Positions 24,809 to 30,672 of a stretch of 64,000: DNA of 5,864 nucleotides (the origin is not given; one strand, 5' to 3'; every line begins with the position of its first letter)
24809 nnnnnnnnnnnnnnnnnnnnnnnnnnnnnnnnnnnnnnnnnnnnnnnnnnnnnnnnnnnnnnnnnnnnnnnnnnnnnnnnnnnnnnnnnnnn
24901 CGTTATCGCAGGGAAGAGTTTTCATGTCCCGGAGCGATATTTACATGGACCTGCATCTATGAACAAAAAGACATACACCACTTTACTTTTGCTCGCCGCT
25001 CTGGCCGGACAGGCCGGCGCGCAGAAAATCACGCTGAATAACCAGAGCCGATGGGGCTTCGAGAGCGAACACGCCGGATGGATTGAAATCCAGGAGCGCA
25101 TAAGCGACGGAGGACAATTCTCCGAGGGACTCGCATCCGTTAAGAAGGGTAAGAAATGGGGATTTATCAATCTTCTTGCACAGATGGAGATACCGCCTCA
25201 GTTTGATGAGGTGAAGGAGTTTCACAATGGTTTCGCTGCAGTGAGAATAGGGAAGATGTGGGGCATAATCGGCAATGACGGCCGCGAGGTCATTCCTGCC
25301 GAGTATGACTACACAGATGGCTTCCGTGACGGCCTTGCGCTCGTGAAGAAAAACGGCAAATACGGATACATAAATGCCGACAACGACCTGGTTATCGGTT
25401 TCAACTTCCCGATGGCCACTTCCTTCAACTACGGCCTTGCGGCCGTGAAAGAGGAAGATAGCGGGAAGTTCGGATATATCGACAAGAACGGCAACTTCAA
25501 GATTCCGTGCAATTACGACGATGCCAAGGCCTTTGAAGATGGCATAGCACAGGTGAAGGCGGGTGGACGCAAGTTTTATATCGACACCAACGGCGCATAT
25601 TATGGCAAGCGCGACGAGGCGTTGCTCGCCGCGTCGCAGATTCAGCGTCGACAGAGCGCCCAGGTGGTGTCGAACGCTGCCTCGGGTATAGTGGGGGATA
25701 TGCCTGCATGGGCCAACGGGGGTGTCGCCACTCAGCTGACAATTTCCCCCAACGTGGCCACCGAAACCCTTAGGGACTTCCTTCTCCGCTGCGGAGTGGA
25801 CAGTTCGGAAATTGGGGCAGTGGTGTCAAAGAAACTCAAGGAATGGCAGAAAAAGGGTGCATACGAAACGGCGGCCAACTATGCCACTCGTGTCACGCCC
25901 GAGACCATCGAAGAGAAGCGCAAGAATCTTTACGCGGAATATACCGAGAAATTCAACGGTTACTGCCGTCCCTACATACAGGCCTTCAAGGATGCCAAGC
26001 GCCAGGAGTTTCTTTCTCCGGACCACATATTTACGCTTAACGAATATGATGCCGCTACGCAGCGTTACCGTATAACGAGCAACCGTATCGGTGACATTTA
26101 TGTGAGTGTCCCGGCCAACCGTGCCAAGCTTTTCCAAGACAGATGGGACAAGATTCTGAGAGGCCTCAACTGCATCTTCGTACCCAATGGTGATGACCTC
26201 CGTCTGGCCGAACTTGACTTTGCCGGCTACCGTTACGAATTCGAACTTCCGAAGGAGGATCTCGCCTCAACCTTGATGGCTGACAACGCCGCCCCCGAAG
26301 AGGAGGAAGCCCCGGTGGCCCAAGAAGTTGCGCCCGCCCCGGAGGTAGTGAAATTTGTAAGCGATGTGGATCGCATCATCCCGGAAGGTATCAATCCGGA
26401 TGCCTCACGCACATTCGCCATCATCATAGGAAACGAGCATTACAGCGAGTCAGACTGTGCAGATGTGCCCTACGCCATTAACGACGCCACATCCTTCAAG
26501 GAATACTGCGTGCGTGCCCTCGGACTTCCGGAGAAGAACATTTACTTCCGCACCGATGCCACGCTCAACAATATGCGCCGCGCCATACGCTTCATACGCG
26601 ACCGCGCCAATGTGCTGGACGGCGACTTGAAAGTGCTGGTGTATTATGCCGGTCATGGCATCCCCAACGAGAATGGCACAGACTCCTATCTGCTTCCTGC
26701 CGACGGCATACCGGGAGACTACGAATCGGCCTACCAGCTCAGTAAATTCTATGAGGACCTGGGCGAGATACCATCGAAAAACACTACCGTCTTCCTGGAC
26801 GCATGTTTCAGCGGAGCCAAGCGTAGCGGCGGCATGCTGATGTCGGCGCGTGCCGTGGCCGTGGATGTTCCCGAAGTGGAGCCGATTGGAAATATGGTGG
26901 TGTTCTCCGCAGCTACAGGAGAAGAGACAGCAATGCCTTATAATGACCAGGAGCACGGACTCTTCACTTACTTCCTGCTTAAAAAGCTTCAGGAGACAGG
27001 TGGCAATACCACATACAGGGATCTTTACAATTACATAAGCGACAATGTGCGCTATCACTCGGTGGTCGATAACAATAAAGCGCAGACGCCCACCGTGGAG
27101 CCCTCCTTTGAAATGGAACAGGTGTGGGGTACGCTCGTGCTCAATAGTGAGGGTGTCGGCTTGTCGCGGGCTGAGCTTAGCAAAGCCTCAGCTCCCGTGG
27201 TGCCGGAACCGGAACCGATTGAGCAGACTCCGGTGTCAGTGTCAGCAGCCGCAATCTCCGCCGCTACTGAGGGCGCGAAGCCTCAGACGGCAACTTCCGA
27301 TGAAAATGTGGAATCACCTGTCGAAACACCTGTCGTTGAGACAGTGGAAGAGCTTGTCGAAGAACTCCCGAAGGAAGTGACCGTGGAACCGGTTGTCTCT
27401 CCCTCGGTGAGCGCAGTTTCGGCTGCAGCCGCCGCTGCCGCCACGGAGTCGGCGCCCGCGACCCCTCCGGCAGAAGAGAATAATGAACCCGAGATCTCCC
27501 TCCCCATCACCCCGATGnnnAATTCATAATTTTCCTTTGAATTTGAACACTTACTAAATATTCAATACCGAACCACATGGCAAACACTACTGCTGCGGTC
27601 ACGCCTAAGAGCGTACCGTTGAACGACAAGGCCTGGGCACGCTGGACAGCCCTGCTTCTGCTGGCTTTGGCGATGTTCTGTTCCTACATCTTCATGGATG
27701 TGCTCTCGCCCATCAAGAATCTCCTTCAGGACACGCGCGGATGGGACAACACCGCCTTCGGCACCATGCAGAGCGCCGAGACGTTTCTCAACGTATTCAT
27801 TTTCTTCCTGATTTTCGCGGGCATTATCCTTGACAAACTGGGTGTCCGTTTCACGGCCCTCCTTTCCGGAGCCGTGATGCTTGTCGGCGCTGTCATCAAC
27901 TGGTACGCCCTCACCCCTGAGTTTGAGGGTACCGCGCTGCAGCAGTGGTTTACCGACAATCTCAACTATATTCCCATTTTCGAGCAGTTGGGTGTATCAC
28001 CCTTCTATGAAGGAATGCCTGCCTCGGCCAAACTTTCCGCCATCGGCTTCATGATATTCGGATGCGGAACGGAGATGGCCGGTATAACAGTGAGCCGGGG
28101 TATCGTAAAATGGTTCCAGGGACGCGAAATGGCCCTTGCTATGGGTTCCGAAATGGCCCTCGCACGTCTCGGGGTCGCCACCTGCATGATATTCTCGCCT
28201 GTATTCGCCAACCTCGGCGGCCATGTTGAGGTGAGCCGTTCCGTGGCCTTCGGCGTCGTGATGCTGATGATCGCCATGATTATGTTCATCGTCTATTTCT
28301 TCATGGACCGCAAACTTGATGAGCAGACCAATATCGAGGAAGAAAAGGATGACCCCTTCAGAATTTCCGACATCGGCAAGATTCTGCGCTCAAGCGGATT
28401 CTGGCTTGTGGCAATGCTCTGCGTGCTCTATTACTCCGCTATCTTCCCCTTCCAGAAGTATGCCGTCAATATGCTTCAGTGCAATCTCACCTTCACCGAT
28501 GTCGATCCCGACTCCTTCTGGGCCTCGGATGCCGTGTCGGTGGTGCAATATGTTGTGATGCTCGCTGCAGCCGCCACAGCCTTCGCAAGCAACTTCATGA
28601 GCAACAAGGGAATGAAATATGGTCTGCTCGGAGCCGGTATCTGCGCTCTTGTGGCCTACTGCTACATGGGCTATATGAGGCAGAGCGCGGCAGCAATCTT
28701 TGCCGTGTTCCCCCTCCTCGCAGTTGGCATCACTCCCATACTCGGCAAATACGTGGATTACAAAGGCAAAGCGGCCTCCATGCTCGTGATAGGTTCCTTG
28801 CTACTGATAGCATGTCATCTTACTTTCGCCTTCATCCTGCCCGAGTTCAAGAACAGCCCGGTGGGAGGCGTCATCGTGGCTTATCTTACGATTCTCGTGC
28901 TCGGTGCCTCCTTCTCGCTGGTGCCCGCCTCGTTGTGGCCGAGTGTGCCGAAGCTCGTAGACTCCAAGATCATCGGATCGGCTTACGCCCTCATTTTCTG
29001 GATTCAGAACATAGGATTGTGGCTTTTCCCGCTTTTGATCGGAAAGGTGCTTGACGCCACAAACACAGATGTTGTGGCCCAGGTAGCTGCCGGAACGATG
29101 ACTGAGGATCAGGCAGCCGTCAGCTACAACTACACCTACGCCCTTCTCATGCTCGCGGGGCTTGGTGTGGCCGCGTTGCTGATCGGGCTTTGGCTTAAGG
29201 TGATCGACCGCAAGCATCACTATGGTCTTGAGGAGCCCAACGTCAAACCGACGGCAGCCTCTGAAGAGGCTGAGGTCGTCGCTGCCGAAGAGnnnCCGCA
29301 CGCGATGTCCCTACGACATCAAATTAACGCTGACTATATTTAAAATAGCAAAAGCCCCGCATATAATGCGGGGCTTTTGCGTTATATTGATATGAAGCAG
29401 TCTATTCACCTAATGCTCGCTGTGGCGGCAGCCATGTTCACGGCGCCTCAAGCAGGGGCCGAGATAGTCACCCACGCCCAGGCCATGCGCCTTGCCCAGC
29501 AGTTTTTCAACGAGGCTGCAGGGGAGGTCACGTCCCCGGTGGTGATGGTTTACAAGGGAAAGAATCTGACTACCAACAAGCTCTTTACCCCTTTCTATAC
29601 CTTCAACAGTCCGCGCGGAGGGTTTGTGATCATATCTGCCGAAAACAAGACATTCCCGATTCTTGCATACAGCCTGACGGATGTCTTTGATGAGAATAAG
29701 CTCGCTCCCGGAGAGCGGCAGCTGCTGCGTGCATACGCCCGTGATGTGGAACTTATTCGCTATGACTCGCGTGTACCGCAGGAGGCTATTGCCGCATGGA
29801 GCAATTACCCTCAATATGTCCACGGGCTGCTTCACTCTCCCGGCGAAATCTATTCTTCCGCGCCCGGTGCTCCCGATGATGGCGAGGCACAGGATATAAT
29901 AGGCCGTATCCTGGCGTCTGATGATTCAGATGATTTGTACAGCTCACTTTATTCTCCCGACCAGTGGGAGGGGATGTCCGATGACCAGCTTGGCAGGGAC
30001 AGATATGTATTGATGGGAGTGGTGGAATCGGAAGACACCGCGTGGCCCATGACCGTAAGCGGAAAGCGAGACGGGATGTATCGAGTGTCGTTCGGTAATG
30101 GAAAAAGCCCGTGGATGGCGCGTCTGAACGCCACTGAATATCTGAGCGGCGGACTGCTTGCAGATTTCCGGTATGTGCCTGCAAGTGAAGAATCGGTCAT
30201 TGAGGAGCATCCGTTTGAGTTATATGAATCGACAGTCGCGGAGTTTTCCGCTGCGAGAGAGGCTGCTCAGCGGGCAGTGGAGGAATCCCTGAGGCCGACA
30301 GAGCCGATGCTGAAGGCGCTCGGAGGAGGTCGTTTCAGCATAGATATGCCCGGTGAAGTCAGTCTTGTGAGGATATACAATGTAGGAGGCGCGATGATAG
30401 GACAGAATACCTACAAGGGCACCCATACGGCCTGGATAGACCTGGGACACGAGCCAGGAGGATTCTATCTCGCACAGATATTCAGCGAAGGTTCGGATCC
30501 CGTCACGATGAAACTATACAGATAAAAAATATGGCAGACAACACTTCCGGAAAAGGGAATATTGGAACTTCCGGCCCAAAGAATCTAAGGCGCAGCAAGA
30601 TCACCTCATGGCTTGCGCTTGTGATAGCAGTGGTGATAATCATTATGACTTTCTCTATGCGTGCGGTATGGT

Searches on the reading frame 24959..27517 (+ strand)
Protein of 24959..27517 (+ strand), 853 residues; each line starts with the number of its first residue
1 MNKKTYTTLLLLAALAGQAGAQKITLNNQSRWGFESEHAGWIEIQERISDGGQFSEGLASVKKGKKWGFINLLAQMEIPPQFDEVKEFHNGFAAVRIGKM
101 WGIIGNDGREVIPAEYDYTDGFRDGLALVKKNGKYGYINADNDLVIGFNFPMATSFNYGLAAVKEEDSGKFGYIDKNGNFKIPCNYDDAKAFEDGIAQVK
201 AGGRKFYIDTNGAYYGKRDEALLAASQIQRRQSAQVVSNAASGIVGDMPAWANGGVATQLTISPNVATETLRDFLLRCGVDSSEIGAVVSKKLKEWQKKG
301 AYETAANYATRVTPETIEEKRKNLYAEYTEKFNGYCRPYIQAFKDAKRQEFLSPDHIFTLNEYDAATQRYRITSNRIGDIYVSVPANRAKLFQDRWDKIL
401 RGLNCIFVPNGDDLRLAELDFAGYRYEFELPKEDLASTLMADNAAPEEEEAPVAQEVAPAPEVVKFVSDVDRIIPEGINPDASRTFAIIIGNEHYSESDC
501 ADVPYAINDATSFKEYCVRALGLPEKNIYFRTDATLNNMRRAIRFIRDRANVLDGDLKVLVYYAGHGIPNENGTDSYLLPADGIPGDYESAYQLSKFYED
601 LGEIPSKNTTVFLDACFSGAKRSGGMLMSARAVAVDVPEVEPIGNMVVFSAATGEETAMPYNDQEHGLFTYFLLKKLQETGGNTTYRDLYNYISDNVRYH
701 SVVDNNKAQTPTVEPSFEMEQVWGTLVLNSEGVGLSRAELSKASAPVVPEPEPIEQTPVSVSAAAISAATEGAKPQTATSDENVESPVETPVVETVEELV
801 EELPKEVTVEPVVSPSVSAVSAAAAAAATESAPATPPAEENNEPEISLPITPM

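Call 78: search_protein_families(library=pfam, proteins=[window:24959-27517:+], max_evalue=0.00001)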
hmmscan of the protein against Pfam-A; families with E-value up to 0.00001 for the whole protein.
window:24959-27517:+ (853 aa): 2 families
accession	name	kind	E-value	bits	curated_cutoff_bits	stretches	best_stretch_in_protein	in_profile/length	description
PF14903.11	WG_beta_rep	-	1.4e-41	140.6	25.6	3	101-135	1-35/35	WG containing repeat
PF00656.27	Peptidase_C14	-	1.5e-23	84.1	21.4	1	485-715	2-225/233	Caspase domain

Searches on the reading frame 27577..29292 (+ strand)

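Call 78: search_protein_families(library=pfam, proteins=[window:27577-29292:+], max_evalue=0.00001)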
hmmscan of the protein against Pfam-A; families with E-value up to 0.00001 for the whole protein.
window:27577-29292:+ (572 aa): 1 family
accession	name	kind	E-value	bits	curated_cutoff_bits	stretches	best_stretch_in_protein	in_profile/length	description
PF07690.21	MFS_1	-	6.3e-22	78.4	33.4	1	29-366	1-290/347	Major Facilitator Superfamily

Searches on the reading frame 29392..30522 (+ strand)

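Call 79: search_protein_families(library=pfam, proteins=[window:29392-30522:+], max_evalue=0.00001)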
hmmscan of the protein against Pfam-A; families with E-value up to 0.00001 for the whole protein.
window:29392-30522:+ (377 aa): 1 family
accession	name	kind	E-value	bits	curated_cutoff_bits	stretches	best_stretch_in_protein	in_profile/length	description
PF13734.11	Inhibitor_I69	-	1.9e-18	67.1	25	1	23-118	1-97/98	Spi protease inhibitor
